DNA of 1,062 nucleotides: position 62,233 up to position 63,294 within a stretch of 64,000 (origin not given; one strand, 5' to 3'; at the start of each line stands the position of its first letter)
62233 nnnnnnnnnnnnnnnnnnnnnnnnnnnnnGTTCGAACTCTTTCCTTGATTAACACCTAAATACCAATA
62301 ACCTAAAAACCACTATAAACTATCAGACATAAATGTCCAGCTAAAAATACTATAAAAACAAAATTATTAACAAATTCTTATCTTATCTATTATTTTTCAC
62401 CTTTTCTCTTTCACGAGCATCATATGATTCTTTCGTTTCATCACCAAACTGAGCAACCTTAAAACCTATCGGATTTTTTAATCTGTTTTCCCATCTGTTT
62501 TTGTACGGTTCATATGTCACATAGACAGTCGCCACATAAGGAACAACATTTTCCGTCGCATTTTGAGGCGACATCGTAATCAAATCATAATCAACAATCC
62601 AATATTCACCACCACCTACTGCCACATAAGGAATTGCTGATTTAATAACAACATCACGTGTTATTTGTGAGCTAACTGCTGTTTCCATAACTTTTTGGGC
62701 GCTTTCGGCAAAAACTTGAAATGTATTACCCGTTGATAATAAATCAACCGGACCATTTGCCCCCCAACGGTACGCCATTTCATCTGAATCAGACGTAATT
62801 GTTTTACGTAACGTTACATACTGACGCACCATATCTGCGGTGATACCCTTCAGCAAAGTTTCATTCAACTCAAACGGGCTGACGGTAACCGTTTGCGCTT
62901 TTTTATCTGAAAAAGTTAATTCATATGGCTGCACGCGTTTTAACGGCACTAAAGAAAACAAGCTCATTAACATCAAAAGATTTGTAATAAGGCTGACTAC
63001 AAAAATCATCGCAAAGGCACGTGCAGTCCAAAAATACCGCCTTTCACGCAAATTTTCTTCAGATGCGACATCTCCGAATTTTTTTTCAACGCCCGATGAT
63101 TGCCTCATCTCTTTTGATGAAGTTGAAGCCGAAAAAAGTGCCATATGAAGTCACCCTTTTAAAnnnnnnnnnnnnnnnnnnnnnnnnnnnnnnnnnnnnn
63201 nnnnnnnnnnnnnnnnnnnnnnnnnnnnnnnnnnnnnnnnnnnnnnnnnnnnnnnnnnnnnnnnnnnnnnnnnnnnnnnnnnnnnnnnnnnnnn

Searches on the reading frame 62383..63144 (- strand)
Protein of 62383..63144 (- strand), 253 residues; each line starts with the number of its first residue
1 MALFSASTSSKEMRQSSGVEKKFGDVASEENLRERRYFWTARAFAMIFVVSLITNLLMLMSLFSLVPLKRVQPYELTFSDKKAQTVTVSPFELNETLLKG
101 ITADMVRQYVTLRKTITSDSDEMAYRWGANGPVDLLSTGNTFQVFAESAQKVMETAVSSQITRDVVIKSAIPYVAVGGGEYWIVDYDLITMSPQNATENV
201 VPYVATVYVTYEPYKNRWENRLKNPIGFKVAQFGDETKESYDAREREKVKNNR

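Call 20: search_protein_families(library=pfam, proteins=[window:62383-63144:-], max_evalue=0.001)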
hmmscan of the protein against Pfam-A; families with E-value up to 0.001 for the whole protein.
window:62383-63144:- (253 aa): 1 family
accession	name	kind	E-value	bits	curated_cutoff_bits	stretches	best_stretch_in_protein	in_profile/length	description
PF04335.19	VirB8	-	8e-15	55.7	23.2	1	41-233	17-208/213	VirB8 protein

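Call 61: find_encoding_contigs(protein=window:62383-63144:-, flank=10000, max_places=1)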
Protein window:62383-63144:- (253 aa): 9 contigs read that carry it; 1 place shown.
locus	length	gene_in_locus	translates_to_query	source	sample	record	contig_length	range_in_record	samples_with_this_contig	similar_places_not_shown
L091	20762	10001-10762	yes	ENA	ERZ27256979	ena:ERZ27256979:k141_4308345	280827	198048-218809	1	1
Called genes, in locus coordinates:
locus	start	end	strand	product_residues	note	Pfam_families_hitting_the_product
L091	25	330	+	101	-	-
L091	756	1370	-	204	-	-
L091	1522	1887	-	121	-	-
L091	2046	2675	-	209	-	-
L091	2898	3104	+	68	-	-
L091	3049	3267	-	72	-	-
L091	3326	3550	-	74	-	PF01197:Ribosomal_L31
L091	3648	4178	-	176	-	-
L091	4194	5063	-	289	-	PF00459:Inositol_P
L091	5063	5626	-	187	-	PF08207:EFP_N, PF01132:EFP, PF09285:Elong-fact-P_C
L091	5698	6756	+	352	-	PF00152:tRNA-synt_2, PF01409:tRNA-synt_2d (faint)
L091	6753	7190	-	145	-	PF01814:Hemerythrin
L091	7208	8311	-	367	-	PF01926:MMR_HSR1, PF02421:FeoB_N, PF06071:YchF-GTPase_C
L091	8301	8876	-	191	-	PF01195:Pept_tRNA_hydro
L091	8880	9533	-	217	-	PF01386:Ribosomal_L25p, PF14693:Ribosomal_TL5_C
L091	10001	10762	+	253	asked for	PF04335:VirB8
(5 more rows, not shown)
